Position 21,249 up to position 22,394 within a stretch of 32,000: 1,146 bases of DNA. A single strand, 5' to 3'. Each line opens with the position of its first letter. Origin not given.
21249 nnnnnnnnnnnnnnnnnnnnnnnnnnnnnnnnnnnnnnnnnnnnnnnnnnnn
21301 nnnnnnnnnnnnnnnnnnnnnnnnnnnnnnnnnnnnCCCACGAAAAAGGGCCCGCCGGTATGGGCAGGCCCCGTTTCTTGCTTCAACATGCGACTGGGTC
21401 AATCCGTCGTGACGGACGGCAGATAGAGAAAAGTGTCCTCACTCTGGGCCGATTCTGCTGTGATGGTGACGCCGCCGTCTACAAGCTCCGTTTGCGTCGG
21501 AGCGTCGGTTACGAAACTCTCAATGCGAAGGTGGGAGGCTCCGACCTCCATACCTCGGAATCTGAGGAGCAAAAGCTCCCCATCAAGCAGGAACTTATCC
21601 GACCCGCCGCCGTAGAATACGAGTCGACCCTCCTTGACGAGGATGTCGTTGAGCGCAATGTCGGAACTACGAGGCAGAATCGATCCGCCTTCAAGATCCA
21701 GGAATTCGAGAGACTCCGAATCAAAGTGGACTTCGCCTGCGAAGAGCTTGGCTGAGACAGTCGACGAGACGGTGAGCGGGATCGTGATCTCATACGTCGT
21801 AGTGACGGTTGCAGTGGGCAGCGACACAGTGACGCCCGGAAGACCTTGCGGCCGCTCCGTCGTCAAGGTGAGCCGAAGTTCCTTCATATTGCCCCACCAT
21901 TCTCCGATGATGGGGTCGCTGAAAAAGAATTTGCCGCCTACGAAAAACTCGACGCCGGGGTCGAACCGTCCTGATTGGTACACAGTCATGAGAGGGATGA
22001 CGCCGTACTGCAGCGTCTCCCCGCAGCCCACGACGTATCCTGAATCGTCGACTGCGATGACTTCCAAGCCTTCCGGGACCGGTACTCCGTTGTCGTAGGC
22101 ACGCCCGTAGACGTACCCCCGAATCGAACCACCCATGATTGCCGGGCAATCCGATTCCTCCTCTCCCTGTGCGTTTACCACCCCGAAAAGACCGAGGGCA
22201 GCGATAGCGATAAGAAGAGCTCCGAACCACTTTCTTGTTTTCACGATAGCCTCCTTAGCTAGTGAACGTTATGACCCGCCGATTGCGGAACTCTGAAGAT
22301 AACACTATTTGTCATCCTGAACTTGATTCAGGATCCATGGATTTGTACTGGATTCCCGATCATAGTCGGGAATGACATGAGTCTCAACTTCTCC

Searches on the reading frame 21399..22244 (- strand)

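Call 10: search_protein_families(library=pfam, proteins=[window:21399-22244:-], max_evalue=10)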
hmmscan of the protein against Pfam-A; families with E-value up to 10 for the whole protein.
window:21399-22244:- (281 aa): 1 family
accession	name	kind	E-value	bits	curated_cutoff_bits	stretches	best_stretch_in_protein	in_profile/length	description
PF00963.24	Cohesin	-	0.094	13.4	24.1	1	138-235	1-105/139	Cohesin domain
